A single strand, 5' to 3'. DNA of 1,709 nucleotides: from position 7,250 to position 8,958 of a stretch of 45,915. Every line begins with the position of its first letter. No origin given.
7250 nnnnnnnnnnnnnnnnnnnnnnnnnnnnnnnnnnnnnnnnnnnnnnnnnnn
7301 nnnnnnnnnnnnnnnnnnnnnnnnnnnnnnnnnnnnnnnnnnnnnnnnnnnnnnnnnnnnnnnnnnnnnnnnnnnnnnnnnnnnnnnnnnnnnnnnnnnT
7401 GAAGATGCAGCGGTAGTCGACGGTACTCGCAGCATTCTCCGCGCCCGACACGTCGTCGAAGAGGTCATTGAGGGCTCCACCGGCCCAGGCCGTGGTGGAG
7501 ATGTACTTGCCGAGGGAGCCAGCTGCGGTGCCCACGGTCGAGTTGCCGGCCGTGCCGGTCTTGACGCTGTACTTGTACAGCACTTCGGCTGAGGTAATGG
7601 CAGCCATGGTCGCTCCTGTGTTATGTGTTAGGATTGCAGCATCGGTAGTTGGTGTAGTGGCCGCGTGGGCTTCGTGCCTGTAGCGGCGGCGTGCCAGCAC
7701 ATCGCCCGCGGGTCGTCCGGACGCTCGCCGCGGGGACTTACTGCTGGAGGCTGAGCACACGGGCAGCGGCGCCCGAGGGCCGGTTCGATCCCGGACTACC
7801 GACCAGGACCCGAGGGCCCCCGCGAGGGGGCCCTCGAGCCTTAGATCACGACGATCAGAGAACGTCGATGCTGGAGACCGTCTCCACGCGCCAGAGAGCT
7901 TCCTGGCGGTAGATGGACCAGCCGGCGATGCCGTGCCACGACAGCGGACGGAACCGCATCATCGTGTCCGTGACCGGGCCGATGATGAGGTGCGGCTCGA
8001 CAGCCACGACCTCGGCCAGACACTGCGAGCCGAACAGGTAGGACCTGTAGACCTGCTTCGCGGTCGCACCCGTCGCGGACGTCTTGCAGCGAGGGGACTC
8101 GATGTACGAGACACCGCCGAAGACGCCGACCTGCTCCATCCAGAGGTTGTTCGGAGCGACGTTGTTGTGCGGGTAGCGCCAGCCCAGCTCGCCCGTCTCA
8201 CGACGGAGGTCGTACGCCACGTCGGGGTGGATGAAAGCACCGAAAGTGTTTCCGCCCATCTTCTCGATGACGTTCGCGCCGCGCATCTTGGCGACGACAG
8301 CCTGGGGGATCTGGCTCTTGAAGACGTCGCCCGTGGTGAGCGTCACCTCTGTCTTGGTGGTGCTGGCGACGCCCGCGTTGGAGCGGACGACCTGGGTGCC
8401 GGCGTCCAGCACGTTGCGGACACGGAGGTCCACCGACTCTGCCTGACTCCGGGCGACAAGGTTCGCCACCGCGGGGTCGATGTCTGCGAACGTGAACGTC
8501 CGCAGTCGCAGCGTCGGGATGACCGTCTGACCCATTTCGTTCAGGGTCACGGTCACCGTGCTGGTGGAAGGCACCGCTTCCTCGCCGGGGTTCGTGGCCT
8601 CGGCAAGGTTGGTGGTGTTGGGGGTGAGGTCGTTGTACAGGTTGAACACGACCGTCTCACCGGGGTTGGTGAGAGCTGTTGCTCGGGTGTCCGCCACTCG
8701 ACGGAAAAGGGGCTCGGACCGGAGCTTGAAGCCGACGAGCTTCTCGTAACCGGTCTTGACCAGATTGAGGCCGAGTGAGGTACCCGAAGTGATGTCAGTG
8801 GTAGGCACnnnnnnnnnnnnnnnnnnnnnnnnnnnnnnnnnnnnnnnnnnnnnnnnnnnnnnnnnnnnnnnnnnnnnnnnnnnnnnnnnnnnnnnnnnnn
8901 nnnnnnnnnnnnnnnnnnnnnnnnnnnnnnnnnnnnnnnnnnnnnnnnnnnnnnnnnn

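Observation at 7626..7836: tRNA-like RNA gene with an oversized core, antisense inside the late operon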

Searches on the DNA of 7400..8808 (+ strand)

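Call 5: search_rna_families(source=window, start=7400, end=8000, threshold=evalue, max_evalue=10, show_alignments=5)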
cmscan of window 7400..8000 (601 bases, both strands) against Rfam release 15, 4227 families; matches with E-value up to 10: 2.
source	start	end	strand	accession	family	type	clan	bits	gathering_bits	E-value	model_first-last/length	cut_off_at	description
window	7407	7464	+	RF02946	cow-rumen-1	Gene; sRNA;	-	19.5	53.4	0.076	1-61/61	no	cow-rumen-1 RNA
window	7764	7892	-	RF02826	Scr6925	Gene; sRNA;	-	17.3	50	1.9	1-131/131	no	Streptomyces RNA 6925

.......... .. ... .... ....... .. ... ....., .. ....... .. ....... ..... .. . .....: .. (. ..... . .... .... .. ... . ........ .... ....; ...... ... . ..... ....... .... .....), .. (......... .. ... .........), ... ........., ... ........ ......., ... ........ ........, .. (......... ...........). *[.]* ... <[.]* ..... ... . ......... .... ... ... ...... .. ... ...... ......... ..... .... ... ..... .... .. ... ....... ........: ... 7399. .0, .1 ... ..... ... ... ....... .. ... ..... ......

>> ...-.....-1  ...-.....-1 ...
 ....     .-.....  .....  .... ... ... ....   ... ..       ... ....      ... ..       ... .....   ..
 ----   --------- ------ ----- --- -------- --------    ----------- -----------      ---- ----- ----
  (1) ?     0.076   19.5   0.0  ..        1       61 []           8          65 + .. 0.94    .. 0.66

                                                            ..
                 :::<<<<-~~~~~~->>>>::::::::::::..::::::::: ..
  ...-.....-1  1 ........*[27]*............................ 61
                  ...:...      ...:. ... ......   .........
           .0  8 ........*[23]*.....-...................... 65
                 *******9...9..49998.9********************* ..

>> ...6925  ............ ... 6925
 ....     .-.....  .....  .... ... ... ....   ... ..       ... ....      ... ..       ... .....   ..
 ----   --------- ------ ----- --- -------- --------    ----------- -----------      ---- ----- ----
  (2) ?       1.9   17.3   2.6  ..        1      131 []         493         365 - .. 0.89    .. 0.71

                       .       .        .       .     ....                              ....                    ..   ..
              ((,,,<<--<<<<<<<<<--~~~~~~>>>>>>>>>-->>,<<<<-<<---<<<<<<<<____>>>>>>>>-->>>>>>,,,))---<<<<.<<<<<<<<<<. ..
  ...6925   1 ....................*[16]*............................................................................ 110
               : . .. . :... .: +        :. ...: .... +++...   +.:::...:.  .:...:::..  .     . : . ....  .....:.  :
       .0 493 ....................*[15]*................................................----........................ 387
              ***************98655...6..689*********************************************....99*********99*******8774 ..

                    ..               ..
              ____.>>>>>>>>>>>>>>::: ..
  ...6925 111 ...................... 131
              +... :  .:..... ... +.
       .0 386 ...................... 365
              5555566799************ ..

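Call 7: search_dna_similar(query=window:7560-7900:+, collection=phages, mode=distant, max_rows=40)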
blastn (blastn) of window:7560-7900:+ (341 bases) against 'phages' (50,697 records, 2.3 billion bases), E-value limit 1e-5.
No match.

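Call 42: search_rna_families(source=window, start=7745, end=7808, threshold=evalue, max_evalue=10, show_alignments=4)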
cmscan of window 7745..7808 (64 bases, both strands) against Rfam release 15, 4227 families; matches with E-value up to 10: 4.
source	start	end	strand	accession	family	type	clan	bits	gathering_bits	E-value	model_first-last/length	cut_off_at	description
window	7763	7803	+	RF00520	ybhL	Cis-reg; leader;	-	13.3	50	2.5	19-64/73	no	ybhL leader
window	7779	7807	-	RF01688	Actino-pnp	Cis-reg;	-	12.7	47.7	1.7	1-63/63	no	Actino-pnp RNA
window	7745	7803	+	RF01852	tRNA-Sec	Gene; tRNA;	CL00001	12.1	47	3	21-91/91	5'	Selenocysteine transfer RNA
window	7747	7793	-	RF01782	ASpks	Gene; antisense;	-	10.1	52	6.7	1-75/75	no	ASpks TB sRNA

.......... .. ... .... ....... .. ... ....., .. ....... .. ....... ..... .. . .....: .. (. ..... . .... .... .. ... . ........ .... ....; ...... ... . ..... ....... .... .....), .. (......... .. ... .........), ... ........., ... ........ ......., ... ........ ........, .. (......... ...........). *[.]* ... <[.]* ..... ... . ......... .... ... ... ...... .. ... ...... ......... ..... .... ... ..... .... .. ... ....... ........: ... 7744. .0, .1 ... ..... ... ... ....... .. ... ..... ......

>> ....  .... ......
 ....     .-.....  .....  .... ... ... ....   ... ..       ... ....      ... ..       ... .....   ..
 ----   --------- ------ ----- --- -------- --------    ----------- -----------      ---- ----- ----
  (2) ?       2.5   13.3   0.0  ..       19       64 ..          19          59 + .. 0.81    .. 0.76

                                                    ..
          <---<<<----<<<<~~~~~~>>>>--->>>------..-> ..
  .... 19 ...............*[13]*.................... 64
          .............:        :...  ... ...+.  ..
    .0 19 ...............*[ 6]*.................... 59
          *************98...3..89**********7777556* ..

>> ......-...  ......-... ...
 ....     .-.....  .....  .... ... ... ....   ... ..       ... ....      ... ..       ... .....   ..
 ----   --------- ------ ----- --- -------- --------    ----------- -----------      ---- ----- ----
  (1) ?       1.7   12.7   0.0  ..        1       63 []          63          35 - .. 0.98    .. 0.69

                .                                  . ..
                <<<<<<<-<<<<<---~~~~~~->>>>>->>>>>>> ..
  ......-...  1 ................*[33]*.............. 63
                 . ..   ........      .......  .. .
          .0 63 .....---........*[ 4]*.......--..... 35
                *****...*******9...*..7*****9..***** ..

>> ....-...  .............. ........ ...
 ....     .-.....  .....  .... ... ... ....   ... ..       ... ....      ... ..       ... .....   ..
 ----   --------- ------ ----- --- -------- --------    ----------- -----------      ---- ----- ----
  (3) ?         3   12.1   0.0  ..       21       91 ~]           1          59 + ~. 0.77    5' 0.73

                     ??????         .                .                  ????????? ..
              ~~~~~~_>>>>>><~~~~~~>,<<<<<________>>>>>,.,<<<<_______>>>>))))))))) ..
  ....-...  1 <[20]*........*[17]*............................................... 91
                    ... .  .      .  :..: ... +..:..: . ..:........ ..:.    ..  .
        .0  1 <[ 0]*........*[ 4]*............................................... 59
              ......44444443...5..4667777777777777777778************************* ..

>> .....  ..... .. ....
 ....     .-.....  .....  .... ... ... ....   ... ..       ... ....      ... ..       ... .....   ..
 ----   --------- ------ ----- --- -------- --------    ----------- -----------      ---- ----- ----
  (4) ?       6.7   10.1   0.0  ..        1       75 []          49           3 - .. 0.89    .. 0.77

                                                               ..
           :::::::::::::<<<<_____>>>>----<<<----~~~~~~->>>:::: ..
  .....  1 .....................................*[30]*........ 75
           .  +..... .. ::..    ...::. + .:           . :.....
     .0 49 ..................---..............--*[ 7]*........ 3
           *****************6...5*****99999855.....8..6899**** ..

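Call 43: search_rna_families(source=window, start=7638, end=7690, threshold=evalue, max_evalue=10, show_alignments=4)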
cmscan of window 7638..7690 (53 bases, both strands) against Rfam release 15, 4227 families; matches with E-value up to 10: 0.
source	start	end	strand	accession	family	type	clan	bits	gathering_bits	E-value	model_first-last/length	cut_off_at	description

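Call 89: search_rna_families(sources=[L028, L032, L033, L088, L090], threshold=evalue, max_evalue=0.05, show_alignments=0)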
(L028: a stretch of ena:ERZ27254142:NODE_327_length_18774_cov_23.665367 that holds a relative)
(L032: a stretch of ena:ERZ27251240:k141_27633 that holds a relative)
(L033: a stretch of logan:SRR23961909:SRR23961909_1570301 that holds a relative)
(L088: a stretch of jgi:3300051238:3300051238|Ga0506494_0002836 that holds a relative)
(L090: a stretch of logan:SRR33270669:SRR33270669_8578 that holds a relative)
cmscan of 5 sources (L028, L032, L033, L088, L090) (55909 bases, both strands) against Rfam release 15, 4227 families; matches with E-value up to 0.05: 2.
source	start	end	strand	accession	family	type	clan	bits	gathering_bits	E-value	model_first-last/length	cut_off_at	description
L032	1112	1347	-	RF01745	manA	Cis-reg;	-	40.6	55.2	4.5e-07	1-192/192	no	manA RNA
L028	1088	1324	-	RF01745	manA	Cis-reg;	-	37.4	55.2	4e-06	1-192/192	no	manA RNA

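Call 96: search_rna_families(source=window, start=7636, end=7812, threshold=evalue, max_evalue=10, show_alignments=4)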
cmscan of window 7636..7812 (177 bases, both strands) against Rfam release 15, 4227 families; matches with E-value up to 10: 2.
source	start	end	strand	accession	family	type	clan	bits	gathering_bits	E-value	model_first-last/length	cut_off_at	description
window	7763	7803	+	RF00520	ybhL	Cis-reg; leader;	-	13.3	50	6.9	19-64/73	no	ybhL leader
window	7779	7807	-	RF01688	Actino-pnp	Cis-reg;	-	12.7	47.7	4.8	1-63/63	no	Actino-pnp RNA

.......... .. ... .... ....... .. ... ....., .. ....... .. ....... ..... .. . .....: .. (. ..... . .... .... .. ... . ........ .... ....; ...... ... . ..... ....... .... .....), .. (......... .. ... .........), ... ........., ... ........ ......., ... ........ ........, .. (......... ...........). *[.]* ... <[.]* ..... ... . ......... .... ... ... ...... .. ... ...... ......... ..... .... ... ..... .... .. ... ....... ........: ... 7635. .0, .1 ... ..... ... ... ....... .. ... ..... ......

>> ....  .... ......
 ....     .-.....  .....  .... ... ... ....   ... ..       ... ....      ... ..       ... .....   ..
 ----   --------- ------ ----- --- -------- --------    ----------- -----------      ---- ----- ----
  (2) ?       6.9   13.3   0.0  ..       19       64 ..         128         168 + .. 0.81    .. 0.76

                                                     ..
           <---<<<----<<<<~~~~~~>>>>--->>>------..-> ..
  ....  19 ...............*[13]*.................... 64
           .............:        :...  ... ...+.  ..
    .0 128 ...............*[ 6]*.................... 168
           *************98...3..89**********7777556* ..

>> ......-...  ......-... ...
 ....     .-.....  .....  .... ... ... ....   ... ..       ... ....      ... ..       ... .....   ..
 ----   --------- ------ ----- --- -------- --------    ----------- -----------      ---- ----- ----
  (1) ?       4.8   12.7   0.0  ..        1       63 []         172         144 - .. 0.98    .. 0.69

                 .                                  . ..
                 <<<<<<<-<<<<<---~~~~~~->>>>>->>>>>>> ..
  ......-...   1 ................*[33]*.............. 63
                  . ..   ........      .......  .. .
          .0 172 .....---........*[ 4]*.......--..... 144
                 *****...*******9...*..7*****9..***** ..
